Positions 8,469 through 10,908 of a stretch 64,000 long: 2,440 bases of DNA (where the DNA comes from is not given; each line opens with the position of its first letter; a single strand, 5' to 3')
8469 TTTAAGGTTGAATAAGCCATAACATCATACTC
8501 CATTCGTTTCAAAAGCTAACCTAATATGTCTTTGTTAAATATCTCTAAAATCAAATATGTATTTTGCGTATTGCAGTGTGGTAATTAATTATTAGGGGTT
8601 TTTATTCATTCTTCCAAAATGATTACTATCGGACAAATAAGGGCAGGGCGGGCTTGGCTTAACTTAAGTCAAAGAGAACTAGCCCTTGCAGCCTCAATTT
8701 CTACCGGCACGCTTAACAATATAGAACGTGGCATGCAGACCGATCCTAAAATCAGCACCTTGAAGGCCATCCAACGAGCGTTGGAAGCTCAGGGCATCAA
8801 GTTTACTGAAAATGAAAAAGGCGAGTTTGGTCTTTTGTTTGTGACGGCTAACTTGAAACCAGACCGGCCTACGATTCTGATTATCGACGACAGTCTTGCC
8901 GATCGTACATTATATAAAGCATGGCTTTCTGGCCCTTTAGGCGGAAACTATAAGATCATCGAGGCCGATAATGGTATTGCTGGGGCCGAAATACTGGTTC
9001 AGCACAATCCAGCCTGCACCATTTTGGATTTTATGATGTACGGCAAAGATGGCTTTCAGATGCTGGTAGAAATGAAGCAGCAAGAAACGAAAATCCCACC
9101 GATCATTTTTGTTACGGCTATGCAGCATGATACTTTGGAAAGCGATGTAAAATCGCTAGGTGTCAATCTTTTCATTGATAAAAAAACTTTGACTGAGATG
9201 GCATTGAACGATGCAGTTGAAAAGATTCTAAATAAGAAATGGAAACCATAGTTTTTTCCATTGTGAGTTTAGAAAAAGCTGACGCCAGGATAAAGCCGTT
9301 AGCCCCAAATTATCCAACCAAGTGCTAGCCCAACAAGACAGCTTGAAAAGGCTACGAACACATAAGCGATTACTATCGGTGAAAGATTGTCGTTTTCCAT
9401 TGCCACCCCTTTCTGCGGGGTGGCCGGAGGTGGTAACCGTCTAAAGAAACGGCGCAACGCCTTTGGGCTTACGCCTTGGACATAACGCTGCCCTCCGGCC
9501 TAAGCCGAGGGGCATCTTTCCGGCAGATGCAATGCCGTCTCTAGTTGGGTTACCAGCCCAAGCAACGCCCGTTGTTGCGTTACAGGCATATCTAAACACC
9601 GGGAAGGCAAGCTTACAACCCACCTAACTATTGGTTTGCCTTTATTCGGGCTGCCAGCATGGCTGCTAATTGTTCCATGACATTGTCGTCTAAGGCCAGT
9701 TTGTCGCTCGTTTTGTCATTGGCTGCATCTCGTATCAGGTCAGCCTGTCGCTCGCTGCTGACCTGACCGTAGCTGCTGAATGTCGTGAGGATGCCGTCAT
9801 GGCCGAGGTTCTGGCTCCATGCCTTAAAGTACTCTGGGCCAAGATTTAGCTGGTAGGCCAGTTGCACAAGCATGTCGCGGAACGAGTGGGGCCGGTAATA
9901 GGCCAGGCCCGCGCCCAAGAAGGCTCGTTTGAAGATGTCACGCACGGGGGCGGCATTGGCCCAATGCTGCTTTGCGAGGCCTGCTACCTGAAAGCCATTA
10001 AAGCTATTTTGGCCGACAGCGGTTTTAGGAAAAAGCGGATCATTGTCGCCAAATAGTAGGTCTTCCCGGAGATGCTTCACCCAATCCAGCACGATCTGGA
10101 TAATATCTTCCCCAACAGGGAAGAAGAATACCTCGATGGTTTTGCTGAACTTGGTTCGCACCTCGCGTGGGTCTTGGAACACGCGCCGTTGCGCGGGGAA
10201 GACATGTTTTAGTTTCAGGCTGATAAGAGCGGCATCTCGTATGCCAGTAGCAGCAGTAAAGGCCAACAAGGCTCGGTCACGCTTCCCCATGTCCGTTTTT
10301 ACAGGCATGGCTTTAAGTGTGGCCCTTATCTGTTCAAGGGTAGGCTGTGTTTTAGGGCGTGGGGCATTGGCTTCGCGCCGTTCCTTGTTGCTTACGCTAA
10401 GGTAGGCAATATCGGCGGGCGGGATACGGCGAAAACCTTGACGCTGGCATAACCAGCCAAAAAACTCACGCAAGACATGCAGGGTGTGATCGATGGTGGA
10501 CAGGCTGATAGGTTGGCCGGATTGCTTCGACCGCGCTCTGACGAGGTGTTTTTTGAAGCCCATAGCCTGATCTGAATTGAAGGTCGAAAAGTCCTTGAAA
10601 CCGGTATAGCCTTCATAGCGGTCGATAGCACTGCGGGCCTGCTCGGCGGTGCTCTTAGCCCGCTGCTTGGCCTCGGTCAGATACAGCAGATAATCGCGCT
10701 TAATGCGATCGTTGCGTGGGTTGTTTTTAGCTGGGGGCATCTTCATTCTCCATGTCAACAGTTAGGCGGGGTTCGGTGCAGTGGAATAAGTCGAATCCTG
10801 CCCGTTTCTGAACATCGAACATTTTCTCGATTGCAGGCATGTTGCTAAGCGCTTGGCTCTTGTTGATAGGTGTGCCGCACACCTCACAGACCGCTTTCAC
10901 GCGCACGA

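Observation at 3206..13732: tRNA-Ser(CGA)-integrated ~10.5-kb island whose cargo is entirely a two-component / c-di-GMP signalling module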

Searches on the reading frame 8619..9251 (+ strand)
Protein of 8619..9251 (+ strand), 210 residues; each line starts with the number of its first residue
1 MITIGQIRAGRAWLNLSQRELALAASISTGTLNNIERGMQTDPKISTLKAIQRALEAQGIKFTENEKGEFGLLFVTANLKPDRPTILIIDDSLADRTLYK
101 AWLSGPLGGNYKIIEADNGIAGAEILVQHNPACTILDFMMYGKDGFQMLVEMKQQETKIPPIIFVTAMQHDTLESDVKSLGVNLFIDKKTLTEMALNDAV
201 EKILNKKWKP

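Call 8: search_protein_families(library=pfam, proteins=[window:8619-9251:+], max_evalue=0.01)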
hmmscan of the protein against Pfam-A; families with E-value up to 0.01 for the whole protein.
window:8619-9251:+ (210 aa): 4 families
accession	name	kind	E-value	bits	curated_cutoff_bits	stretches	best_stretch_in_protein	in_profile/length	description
PF00072.30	Response_reg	-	4.8e-14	52.9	30.2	1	86-190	1-101/111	Response regulator receiver domain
PF01381.28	HTH_3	-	2.2e-10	40.9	23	1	7-55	1-48/55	Helix-turn-helix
PF13560.12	HTH_31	-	9.9e-05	23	27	1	6-59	5-58/64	Helix-turn-helix domain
PF12844.13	HTH_19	-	0.00017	21.8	30.2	1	11-52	8-48/64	Helix-turn-helix domain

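Call 37: search_protein_families(library=ncbifam, proteins=[window:8619-9251:+], max_evalue=0.001)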
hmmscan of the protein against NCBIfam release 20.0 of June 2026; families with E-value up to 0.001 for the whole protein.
window:8619-9251:+ (210 aa): 47 families (the best 25 are shown)
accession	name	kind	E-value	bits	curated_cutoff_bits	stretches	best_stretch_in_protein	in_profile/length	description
NF007135.0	PRK09581.1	equivalog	3e-09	36.2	474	1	85-172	4-89/457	PleD family two-component system response regulator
NF041367.1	CheY_Halo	equivalog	1.9e-08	34.7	200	1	86-202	1-112/114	chemotaxis protein CheY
NF045505.1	RR_RssB_Pseudo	equivalog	3.8e-08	32.8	700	1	84-202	6-120/394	two-component system response regulator RssB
TIGR02154.1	PhoB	equivalog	6.2e-08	32.2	296.2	1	84-172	3-89/226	phosphate regulon transcriptional regulator PhoB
NF007969.0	PRK10693.1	equivalog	7.5e-08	31.8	329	1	85-186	9-106/337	two-component system response regulator RssB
NF041830.1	RR_TF_ErdR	exception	1.8e-07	31.1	390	1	86-206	4-123/213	response regulator transcription factor ErdR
NF051850.1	RespRegRprY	equivalog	2e-07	30.6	370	1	110-189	28-106/234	response regulator transcription factor RprY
TIGR02875.1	spore_0_A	equivalog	3.2e-07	29.9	200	1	86-193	5-112/262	sporulation transcription factor Spo0A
NF007005.1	PRK09468.1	equivalog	4.8e-07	29.4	331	1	85-173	5-89/237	osmolarity response regulator transcription factor OmpR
TIGR01387.1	cztR_silR_copR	subfamily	1.6e-06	27.9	279.2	1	102-180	13-89/218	heavy metal response regulator transcription factor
NF045944.1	ResRegRpaBCyano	equivalog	1.6e-06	27.7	330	1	87-170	1-79/229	response regulator transcription factor RpaB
NF053854.1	RespRegPhoBBctds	equivalog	2.6e-06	26.9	270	1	130-182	41-94/225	two-component system response regulator PhoB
NF045901.1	HisKinLetSLeg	equivalog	3.8e-06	25.2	1650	1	72-207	660-792/906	two-component system sensor histidine kinase LetS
NF041945.1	LuxN_Vibrio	equivalog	5.3e-06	24.8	1550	1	69-206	712-837/839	quorum-sensing autoinducer 1 sensor kinase/phosphatase LuxN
NF006900.1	PRK09390.1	equivalog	6.6e-06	25.8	255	1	82-206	3-122/203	response regulator FixJ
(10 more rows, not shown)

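Call 93: search_protein_families(library=padloc, proteins=[window:8619-9251:+], max_evalue=0.01)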
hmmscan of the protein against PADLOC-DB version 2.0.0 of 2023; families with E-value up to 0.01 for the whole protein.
window:8619-9251:+ (210 aa): 5 families
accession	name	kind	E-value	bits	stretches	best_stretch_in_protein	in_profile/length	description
PDLC03669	Control_protein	-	1.3e-10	39.4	1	7-75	14-81/96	control protein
PDLC02926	HTH_VI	-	2.3e-06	25.8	1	7-56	6-54/92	-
PDLC04142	capH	-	0.00033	19.7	1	11-58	15-61/103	capH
PDLC03952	RmrA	-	0.0014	15.5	1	6-71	26-90/395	-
PDLC03949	RmrA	-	0.003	14.5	1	4-62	4-61/363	-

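Call 97: search_dna_similar(query=window:8619-9251:+, collection=plasmids, mode=protein, max_rows=12, max_evalue=1e-10)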
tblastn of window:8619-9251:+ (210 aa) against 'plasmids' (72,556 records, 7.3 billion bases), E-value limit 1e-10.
Records with a match: 1; places in all: 1; records where one place covers at least 80% of the query: 0.
Best place of each record, by identity: <60% 1.
By first word of the organism name: Nostoc 1.
By predicted mobility (MOB-suite, as given by PLSDB): non-mobilizable 1.
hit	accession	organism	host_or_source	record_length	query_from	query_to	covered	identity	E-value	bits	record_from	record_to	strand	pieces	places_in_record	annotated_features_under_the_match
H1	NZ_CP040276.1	Nostoc sp. C052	Blasia pusilla,pure culture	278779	86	207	58%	36.9%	3e-11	69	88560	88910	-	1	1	response regulator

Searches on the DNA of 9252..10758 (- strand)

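Call 51: search_rna_families(sources=[L057, L058, L059], threshold=evalue, max_evalue=0.1)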
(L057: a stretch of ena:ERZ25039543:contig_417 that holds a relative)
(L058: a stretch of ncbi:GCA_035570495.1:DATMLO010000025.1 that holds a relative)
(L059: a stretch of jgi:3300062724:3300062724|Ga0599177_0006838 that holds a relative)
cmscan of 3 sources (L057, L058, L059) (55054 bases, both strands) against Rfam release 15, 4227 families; matches with E-value up to 0.1: 2.
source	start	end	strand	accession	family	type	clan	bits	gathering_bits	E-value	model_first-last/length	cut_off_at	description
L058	11284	11356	-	RF00005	tRNA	Gene; tRNA;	CL00001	57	29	1e-09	1-71/71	no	tRNA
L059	3454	3526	-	RF00005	tRNA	Gene; tRNA;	CL00001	57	29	1e-09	1-71/71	no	tRNA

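Call 71: search_rna_families(source=window, start=9252, end=9640, threshold=evalue, max_evalue=0.01, show_alignments=1)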
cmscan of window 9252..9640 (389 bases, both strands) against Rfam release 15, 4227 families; matches with E-value up to 0.01: 1.
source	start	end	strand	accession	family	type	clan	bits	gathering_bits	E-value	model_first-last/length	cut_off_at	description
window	9414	9500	-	RF02221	sRNA-Xcc1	Gene; sRNA;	-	37.9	53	2.9e-05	1-87/87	no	sRNA-Xcc1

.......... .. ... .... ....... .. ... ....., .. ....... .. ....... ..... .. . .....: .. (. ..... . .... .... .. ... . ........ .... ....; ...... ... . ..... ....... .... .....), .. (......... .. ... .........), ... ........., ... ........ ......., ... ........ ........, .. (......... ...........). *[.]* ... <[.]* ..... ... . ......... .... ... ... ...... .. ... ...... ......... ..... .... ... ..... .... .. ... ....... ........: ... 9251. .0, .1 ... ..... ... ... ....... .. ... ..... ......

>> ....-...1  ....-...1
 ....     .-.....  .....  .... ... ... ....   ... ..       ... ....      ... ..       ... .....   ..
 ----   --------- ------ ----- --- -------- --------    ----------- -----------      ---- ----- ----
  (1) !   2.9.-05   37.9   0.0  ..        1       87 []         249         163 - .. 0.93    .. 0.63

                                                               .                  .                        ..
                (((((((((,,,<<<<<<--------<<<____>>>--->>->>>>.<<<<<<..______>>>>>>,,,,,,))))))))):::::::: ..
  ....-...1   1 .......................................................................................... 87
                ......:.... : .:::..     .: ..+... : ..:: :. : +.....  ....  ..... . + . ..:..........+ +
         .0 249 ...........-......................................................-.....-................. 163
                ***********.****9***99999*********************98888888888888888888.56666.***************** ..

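Call 83: search_dna_similar(query=window:9260-9630:+, collection=plasmids, mode=distant, max_rows=15)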
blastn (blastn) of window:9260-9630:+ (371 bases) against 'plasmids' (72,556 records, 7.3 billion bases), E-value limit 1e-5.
No match.
